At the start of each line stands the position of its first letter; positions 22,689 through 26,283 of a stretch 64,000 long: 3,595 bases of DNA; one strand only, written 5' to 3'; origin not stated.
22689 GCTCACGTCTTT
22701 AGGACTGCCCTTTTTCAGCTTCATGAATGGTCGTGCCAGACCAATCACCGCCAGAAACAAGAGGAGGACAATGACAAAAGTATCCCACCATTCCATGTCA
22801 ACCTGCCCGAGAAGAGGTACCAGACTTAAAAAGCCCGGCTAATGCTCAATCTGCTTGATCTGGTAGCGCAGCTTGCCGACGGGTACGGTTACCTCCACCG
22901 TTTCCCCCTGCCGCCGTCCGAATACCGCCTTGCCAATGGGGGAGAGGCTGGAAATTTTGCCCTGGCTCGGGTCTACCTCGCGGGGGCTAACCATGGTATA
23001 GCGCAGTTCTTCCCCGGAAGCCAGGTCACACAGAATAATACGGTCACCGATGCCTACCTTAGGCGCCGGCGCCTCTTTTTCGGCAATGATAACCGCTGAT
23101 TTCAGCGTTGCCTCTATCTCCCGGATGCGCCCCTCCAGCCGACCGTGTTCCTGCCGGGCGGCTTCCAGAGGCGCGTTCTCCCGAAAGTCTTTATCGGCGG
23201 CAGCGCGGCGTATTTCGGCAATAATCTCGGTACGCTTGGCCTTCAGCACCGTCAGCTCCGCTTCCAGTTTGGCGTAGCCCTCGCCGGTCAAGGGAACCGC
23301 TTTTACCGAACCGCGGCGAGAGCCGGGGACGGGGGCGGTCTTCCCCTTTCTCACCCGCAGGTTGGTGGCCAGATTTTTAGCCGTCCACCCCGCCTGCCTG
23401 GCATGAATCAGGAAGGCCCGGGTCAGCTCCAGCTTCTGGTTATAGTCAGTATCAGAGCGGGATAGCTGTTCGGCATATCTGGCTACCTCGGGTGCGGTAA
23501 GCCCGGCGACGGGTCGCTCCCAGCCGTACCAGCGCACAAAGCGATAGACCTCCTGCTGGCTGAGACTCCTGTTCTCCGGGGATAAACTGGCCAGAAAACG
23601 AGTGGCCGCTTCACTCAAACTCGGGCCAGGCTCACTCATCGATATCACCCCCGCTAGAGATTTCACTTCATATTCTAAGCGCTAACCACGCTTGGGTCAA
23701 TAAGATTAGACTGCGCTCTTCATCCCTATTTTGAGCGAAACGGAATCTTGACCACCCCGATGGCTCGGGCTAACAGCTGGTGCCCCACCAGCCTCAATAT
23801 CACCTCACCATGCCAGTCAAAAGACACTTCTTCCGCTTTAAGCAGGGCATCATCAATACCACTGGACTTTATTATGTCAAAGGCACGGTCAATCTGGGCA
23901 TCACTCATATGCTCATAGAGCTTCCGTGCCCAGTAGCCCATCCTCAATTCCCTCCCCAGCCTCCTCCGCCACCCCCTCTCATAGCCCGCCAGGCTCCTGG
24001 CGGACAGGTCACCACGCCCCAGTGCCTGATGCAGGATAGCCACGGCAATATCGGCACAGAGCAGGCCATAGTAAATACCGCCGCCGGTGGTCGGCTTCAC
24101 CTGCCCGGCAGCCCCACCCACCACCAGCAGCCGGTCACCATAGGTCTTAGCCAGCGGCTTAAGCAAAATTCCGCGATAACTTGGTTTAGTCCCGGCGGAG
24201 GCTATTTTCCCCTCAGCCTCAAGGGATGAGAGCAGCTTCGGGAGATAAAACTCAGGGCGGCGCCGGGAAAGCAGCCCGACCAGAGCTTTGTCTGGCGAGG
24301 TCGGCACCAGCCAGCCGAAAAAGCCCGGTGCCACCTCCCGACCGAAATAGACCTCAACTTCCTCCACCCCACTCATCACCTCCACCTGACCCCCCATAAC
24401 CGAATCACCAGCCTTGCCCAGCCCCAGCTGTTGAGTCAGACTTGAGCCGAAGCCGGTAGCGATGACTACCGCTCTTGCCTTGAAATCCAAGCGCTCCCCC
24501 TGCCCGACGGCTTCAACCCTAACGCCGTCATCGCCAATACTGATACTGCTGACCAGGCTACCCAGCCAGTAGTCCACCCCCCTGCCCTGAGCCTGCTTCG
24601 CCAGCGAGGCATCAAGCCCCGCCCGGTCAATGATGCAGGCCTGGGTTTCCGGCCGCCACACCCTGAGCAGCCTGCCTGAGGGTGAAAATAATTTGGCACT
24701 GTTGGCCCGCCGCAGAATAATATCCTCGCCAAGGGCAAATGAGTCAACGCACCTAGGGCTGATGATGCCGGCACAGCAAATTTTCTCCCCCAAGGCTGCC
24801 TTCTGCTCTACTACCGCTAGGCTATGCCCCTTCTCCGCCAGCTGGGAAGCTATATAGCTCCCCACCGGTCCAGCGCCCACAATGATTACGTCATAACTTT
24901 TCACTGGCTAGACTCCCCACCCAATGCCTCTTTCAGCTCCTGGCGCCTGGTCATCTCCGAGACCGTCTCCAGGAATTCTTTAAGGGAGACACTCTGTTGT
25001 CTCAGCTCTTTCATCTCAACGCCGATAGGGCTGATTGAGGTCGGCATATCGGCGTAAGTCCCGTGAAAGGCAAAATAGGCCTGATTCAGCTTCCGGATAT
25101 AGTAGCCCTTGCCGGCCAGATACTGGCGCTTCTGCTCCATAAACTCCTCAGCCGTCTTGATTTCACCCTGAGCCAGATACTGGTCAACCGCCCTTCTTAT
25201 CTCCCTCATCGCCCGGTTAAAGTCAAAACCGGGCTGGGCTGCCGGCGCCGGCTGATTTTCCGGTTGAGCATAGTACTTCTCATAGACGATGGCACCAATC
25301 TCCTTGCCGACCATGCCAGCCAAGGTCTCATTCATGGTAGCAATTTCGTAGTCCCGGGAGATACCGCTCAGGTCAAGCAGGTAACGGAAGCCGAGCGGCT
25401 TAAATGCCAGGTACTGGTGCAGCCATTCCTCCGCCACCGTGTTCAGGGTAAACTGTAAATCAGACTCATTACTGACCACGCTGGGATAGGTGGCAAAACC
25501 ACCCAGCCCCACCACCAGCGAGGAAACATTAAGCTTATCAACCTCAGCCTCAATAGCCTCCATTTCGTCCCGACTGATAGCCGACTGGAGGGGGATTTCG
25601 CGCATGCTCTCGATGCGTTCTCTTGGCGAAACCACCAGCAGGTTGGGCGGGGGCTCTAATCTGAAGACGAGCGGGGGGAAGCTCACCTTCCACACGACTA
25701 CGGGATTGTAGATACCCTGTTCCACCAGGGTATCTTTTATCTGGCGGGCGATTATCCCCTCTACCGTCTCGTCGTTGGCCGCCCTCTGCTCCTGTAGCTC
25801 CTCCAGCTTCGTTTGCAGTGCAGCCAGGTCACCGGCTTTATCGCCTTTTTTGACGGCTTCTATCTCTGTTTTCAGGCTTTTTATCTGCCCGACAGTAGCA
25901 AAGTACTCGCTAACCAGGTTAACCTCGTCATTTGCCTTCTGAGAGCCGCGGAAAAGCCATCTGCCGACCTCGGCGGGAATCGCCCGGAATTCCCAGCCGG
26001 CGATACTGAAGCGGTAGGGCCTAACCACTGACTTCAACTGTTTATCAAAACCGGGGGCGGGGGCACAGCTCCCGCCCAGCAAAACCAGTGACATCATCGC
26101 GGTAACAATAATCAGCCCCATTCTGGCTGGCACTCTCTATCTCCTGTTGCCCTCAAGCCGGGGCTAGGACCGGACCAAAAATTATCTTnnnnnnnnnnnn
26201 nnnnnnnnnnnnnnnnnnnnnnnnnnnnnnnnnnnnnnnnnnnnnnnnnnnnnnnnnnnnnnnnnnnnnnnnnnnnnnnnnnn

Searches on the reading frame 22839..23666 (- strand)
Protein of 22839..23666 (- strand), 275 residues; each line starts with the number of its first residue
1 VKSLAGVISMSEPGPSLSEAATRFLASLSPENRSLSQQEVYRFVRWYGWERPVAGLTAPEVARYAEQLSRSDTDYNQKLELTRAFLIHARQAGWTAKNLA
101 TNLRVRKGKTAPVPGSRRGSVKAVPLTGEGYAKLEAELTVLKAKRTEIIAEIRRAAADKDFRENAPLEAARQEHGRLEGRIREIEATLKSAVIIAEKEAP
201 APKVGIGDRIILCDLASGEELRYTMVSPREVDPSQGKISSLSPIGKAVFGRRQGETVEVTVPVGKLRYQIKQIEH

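Call 26: search_protein_families(library=ncbifam, proteins=[window:22839-23666:-], max_evalue=0.00001)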
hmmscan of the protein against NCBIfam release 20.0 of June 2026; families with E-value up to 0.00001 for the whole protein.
window:22839-23666:- (275 aa): 13 families
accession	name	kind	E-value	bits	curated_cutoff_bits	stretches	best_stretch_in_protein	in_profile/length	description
NF001263.0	PRK00226.1-4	equivalog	1e-41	142.4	145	1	122-274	5-158/160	transcription elongation factor GreA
TIGR01462.1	greA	subfamily_domain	2.9e-39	134.5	139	1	125-274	1-151/151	transcription elongation factor GreA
NF001261.0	PRK00226.1-2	equivalog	2.8e-37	128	167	1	122-274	2-155/157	transcription elongation factor GreA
NF001264.0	PRK00226.1-5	equivalog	2.5e-32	111.8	180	1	122-275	2-157/158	transcription elongation factor GreA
NF001260.0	PRK00226.1-1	equivalog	2.8e-24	85.6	234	1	122-274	4-157/160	transcription elongation factor GreA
NF002506.1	PRK01885.1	equivalog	2.2e-21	76.2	188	1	126-274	5-153/156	transcription elongation factor GreB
NF001262.0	PRK00226.1-3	equivalog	3.1e-20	72.5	161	1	126-266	9-151/165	transcription elongation factor GreA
NF011309.0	PRK14720.1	equivalog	3.4e-20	71.8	714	1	147-274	774-901/906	transcription elongation factor GreA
TIGR01461.1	greB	equivalog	2.4e-18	66.4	171.05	1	126-274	5-153/156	transcription elongation factor GreB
NF004396.0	PRK05753.1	equivalog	2.6e-13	49.9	109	1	173-266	24-117/137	nucleoside diphosphate kinase regulator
NF004969.0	PRK06330.1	equivalog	6.3e-12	44.9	697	1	127-273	570-712/718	transcript cleavage factor/unknown domain fusion protein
NF004548.0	PRK05892.1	equivalog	1.7e-08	34.5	126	1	124-273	6-154/158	nucleoside diphosphate kinase regulator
NF004973.0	PRK06342.1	equivalog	1.9e-06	27.7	159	1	167-260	59-150/160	transcription elongation factor GreA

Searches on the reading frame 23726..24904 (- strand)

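Call 10: search_protein_families(library=pfam, proteins=[window:23726-24904:-], max_evalue=0.1)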
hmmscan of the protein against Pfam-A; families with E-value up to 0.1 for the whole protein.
window:23726-24904:- (392 aa): 19 families
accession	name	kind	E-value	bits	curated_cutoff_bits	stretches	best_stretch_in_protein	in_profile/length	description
PF01266.30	DAO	-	2.1e-12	47.7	27.9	2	78-160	133-213/353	FAD dependent oxidoreductase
PF01494.25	FAD_binding_3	-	9.7e-11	41.9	22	1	4-184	2-193/349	FAD binding domain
PF03486.20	HI0933_like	-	9.3e-09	35.5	50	1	5-46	2-43/244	HI0933-like protein Rossmann domain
PF07992.20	Pyr_redox_2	-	1.6e-07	31.5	26.1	1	4-156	1-113/291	Pyridine nucleotide-disulphide oxidoreductase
PF05834.18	Lycopene_cycl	-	8e-07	28.9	23.4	1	5-151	1-140/380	Lycopene cyclase protein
PF00890.30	FAD_binding_2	-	2e-06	27.7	20.4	1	5-42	1-38/414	FAD binding domain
PF13450.12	NAD_binding_8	-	2.5e-05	24.9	21.9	1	8-39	1-32/68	NAD(P)-binding Rossmann-like domain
PF01946.23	Thi4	-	0.00031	20.5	26.2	1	4-47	18-62/235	Thi4 family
PF12831.13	FAD_oxidored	-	0.00088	19.1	27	1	5-153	1-147/416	FAD dependent oxidoreductase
PF04820.20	Trp_halogenase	-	0.001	18.4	21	0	88-159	151-220/458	Tryptophan halogenase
PF01593.30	Amino_oxidase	-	0.0015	18.4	19.8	1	85-153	199-257/443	Flavin containing amine oxidoreductase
PF00070.33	Pyr_redox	-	0.0016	19.4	22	0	6-39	2-35/82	Pyridine nucleotide-disulphide oxidoreductase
PF02254.24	TrkA_N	-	0.0023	18.7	23.8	1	6-36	1-31/116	TrkA-N domain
PF02558.23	ApbA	-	0.003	17.6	22.2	1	6-36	1-31/150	Ketopantoate reductase PanE/ApbA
PF13738.12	Pyr_redox_3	-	0.007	16.1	30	0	7-40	1-34/305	Pyridine nucleotide-disulphide oxidoreductase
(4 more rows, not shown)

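Call 26: search_protein_families(library=ncbifam, proteins=[window:23726-24904:-], max_evalue=0.00001)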
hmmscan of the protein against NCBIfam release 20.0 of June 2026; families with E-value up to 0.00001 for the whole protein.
window:23726-24904:- (392 aa): 34 families (the best 25 are shown)
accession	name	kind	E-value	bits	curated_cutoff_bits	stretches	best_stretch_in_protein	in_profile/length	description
TIGR02032.1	GG-red-SF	subfamily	4e-56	190.9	158.8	1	4-289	1-295/297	geranylgeranyl reductase family protein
TIGR02023.1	BchP-ChlP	subfamily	1.5e-36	126.2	343.3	1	4-317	1-322/388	geranylgeranyl diphosphate reductase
NF041080.1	DGGGPL_reductase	equivalog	3.5e-28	98.7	580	1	3-341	1-361/447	digeranylgeranylglycerophospholipid reductase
NF041160.1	DGGPL_Thplmales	equivalog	4.3e-23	81.9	780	1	1-352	1-371/396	digeranylgeranylglycerophospholipid reductase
TIGR02028.1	ChlP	equivalog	2.4e-16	59.5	505.3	1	6-315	3-330/398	geranylgeranyl reductase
NF041385.1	Dggglyphlred_Halo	equivalog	4.3e-16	58.4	700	1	2-211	3-221/405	digeranylgeranylglycerophospholipid reductase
NF049967.1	QhpG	equivalog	2.1e-13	50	240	1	6-151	1-139/423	flavin-dependent monooxygenase QhpG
NF045655.1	MkRedMenJ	equivalog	6.2e-11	41.8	700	1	3-294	4-318/406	menaquinone reductase MenJ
TIGR01988.1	Ubi-OHases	subfamily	3.8e-10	39.2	224.65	0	5-37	1-34/387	ubiquinone biosynthesis hydroxylase, UbiH/UbiF/VisC/COQ6 family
NF008519.0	PRK11445.1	equivalog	1.7e-09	37.4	303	1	1-156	1-161/355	FAD-binding protein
NF004780.0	PRK06126.1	subfamily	3.8e-09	35.4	445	0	3-37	8-42/552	hypothetical protein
NF005612.0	PRK07364.1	equivalog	4.2e-09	35.4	487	0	2-36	17-51/415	FAD-dependent hydroxylase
NF006593.0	PRK09126.1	equivalog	2.6e-08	33.2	420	0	2-36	3-37/393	5-demethoxyubiquinol-8 5-hydroxylase UbiM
TIGR00275.1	TIGR00275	subfamily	3.8e-08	32.6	183.8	0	6-46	1-41/401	aminoacetone oxidase family FAD-binding enzyme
TIGR01790.1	carotene-cycl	subfamily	6.9e-08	32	209.5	0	5-36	1-32/387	lycopene cyclase family protein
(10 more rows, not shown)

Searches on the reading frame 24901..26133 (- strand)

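Call 10: search_protein_families(library=pfam, proteins=[window:24901-26133:-], max_evalue=0.1)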
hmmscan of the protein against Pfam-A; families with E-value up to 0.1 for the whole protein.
window:24901-26133:- (410 aa): 2 families
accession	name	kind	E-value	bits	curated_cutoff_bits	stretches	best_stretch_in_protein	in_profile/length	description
PF06810.17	Phage_scaffold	-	0.00055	20.4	35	1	79-139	45-101/170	Phage capsid assembly scaffolding protein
PF06005.17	ZapB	-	0.027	15.4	31.5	0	79-130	15-68/71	Cell division protein ZapB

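Call 26: search_protein_families(library=ncbifam, proteins=[window:24901-26133:-], max_evalue=0.00001)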
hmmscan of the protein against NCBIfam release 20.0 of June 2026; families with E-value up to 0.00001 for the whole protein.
window:24901-26133:- (410 aa): 0 families
